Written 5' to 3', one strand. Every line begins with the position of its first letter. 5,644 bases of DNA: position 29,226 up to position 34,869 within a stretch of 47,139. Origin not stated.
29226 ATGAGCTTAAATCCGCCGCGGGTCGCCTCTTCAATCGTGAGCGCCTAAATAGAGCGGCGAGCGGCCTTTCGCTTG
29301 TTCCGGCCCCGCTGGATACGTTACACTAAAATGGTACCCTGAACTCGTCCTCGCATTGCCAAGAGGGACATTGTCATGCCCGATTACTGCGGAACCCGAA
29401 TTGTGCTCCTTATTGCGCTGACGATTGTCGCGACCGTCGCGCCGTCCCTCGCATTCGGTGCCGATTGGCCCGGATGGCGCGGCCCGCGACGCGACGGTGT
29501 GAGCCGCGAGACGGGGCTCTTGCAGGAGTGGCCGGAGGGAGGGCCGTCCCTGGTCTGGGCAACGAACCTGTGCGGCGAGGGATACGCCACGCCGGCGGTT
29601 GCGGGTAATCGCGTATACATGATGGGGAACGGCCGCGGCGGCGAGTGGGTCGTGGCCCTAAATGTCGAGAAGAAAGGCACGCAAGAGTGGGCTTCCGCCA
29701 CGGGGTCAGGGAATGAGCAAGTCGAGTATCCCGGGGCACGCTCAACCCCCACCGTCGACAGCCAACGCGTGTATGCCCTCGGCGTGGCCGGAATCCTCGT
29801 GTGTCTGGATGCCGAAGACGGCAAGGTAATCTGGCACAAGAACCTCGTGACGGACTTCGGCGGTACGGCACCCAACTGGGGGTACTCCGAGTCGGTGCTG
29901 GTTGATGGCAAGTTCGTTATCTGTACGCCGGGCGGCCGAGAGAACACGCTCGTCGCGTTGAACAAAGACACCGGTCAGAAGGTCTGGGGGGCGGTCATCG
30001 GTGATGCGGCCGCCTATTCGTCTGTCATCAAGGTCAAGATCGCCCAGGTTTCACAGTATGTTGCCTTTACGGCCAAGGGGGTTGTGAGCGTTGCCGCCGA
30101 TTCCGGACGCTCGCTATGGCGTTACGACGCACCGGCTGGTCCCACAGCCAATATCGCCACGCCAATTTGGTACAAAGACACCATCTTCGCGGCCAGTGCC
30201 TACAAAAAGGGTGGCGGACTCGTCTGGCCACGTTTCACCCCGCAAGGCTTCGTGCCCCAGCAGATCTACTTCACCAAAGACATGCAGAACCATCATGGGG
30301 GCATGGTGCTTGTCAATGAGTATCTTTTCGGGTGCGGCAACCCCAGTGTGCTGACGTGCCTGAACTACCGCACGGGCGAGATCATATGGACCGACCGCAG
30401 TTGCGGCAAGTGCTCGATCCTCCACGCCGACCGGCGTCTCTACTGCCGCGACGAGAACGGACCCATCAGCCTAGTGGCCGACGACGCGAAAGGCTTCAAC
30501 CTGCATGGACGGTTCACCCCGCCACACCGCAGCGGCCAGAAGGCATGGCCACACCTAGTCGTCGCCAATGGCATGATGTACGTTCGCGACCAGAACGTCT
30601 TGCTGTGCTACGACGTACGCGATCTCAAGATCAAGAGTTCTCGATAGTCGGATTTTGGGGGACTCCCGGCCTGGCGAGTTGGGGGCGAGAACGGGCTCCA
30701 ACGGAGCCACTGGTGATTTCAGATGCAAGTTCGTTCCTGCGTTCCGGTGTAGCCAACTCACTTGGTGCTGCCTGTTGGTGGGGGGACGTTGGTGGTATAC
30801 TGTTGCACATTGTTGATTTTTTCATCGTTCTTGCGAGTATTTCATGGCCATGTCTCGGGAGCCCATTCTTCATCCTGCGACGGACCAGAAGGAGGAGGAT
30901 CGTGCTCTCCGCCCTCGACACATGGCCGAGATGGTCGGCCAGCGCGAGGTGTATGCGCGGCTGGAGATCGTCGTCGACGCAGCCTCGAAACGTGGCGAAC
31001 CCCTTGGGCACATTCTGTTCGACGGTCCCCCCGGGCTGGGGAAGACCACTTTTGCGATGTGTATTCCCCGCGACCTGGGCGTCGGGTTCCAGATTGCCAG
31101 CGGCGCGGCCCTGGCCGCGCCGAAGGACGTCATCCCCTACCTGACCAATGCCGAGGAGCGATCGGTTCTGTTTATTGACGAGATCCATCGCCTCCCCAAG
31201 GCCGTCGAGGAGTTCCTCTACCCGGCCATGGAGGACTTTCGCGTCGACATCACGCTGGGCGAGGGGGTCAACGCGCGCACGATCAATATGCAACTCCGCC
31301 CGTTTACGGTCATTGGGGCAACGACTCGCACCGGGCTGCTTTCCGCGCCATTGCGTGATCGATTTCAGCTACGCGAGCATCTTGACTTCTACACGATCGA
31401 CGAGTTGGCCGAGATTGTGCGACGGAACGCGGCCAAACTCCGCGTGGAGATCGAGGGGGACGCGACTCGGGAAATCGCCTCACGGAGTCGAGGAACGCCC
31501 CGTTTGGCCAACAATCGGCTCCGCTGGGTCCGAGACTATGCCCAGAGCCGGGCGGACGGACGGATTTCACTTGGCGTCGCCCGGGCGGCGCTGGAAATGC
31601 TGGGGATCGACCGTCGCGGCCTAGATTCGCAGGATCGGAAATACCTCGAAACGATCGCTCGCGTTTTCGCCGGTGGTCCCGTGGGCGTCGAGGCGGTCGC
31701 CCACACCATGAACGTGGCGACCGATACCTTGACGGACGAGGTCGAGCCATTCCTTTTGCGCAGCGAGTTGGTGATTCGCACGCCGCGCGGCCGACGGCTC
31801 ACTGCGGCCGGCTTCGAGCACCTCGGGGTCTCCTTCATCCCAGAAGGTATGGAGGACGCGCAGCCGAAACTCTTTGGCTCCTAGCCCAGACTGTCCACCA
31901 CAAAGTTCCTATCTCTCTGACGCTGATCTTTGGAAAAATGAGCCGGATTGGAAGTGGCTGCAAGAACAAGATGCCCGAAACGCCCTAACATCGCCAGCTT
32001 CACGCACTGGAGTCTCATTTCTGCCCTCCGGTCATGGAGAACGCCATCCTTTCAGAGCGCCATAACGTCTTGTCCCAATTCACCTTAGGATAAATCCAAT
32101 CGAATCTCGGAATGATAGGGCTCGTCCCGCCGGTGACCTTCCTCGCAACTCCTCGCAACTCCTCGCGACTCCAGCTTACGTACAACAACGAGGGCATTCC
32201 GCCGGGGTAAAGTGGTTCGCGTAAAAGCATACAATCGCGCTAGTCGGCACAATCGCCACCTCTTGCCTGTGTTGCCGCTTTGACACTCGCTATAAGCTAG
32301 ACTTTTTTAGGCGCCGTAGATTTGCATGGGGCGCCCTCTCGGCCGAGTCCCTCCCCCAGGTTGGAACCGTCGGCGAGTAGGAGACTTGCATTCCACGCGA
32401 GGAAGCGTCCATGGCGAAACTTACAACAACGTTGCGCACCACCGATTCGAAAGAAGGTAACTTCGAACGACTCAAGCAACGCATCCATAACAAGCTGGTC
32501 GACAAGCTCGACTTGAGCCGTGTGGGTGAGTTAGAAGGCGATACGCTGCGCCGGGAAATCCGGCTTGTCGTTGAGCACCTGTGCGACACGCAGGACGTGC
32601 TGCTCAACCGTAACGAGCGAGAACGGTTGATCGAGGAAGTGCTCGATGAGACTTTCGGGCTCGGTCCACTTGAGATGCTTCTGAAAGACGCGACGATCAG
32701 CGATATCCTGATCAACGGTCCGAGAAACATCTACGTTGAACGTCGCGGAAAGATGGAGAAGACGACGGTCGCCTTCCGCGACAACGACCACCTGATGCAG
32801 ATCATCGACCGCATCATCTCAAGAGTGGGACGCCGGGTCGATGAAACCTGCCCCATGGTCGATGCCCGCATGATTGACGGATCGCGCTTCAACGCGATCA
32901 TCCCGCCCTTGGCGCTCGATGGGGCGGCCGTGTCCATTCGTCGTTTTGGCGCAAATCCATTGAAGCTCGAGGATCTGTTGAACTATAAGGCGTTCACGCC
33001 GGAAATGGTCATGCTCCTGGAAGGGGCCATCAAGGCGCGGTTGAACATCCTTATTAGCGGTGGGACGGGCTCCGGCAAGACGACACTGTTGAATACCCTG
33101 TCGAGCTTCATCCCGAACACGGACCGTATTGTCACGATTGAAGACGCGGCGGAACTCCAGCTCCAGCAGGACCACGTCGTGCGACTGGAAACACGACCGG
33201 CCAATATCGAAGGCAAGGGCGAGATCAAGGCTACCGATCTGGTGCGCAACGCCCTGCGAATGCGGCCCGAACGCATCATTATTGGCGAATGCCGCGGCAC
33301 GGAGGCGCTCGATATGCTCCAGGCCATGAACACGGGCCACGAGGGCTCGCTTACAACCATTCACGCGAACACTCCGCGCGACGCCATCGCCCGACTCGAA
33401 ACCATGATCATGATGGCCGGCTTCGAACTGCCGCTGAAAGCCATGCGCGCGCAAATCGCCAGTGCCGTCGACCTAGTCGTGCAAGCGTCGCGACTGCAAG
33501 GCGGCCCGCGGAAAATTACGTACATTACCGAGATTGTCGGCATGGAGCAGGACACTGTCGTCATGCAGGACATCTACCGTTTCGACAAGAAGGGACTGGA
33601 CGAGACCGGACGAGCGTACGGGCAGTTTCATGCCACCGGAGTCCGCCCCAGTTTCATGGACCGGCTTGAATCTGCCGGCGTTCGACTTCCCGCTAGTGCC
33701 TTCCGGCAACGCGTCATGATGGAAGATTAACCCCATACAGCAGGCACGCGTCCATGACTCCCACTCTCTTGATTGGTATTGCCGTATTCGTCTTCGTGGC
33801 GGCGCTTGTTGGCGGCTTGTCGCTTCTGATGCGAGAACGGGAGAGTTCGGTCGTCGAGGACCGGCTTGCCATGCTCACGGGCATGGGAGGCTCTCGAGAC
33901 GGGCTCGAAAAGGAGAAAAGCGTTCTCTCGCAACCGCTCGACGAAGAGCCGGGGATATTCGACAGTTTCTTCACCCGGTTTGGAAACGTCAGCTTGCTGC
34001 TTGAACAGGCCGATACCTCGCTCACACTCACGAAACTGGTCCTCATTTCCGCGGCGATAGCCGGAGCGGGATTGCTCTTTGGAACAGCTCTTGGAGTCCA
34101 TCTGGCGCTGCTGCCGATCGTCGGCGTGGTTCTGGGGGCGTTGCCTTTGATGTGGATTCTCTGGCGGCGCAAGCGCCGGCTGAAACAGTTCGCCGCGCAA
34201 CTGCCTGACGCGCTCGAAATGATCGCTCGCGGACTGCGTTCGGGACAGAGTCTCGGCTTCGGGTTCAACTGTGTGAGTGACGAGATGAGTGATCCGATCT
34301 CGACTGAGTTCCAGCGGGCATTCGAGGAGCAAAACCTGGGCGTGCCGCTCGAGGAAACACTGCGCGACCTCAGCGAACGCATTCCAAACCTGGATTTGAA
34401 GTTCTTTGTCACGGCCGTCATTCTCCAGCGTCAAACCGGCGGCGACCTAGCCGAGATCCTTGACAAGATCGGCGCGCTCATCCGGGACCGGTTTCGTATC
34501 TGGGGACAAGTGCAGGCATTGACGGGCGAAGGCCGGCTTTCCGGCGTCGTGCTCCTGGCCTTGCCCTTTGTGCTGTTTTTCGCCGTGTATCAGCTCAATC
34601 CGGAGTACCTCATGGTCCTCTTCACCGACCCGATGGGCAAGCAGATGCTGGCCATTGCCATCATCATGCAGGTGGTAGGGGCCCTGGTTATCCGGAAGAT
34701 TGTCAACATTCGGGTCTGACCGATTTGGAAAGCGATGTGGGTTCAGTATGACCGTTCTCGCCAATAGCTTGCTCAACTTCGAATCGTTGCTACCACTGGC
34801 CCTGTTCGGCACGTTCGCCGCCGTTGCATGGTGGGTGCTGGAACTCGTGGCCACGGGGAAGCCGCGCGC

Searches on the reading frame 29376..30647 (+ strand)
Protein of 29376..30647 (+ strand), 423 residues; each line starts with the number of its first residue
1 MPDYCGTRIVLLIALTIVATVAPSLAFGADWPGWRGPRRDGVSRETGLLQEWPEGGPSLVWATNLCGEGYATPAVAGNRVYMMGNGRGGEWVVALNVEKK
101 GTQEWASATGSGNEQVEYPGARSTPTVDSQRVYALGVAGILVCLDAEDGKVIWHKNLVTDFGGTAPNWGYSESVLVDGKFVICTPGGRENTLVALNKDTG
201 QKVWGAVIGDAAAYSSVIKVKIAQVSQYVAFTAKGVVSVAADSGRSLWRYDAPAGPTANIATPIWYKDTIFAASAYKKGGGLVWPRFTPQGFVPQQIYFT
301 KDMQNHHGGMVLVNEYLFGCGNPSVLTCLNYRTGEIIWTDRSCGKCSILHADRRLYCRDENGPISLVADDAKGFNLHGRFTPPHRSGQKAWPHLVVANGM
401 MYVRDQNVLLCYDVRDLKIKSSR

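Call 20: search_protein_families(library=pfam, proteins=[window:29376-30647:+])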
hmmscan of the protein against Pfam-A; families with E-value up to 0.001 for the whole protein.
window:29376-30647:+ (423 aa): 4 families
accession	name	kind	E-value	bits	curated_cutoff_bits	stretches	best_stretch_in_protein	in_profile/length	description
PF13360.13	PQQ_2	-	3.7e-32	112.3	27.6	2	101-339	13-232/233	Outer membrane protein assembly factor BamB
PF13570.13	Beta-prop_ACSF4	-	6.4e-08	32.8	133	1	128-275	60-193/329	Beta-alanine-activating enzyme, beta-propeller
PF01011.28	PQQ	-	2.1e-06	27.2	26.7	0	71-151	51-136/595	Glucose/ethanol/alcohol dehydrogenase, beta-propeller domain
PF25293.1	Beta-prop_EMC1_N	-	4e-06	27.1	34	1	129-263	31-158/219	EMC1 N-terminal beta-propeller domain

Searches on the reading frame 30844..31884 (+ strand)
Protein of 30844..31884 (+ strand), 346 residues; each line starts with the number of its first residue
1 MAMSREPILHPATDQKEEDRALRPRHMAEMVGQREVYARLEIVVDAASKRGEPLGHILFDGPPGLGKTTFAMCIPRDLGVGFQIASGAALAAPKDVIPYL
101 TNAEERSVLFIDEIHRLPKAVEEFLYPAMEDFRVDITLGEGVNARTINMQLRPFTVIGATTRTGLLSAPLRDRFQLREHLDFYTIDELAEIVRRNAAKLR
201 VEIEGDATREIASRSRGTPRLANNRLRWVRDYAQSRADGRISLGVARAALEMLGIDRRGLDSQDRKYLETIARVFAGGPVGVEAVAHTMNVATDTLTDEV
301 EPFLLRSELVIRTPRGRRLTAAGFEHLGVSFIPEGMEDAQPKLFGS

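Call 20: search_protein_families(library=pfam, proteins=[window:30844-31884:+])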
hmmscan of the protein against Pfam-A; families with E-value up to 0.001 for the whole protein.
window:30844-31884:+ (346 aa): 7 families
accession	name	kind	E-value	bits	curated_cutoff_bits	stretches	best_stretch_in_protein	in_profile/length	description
PF05496.18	RuvB_N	-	4.9e-62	208.8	27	1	22-180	1-159/159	Holliday junction DNA helicase RuvB P-loop domain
PF05491.19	RuvB_C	-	2.8e-25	88.5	24.7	1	258-327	2-71/72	RuvB C-terminal winged helix domain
PF17864.7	AAA_lid_4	-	1e-23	83.3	27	1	183-256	1-74/74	RuvB AAA lid domain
PF00004.35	AAA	-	8.7e-18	65.5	21.2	1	57-179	1-128/131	ATPase family associated with various cellular activities (AAA)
PF07728.20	AAA_5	-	1.8e-07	31.7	22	1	56-174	1-139/139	AAA domain (dynein-related subfamily)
PF01078.27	Mg_chelatase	-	2.2e-05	24.4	20.3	0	27-75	2-43/207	Magnesium chelatase, subunit ChlI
PF06068.19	TIP49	-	0.00013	21.7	23.8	0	27-86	23-84/347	TIP49 P-loop domain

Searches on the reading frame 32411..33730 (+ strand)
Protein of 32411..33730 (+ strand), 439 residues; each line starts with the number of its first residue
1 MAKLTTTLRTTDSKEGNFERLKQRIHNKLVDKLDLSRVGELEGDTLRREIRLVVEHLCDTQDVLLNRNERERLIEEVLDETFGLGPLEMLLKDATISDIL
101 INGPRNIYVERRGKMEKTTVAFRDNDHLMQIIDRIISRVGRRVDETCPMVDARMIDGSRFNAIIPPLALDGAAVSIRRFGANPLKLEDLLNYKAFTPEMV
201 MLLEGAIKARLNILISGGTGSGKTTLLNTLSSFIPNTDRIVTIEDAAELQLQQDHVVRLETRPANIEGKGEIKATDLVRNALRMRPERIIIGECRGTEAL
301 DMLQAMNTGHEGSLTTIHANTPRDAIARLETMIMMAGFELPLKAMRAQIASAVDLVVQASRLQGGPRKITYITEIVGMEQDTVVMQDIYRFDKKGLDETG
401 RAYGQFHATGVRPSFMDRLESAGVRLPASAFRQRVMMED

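Call 20: search_protein_families(library=pfam, proteins=[window:32411-33730:+])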
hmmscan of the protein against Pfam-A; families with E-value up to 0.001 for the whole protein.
window:32411-33730:+ (439 aa): 2 families
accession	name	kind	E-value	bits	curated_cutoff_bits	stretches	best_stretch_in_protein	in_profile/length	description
PF00437.27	T2SSE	-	4e-65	220.3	24.9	1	83-358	4-275/370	Type II/IV secretion system protein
PF00005.33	ABC_tran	-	0.0005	21.1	25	0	210-246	11-47/137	ABC transporter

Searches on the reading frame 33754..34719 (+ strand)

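Call 20: search_protein_families(library=pfam, proteins=[window:33754-34719:+])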
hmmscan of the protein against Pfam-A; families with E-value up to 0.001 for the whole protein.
window:33754-34719:+ (321 aa): 1 family
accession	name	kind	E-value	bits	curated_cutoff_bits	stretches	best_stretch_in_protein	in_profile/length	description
PF00482.28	T2SSF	-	1.2e-15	58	25.2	1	154-278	2-123/125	Type II secretion system (T2SS), protein F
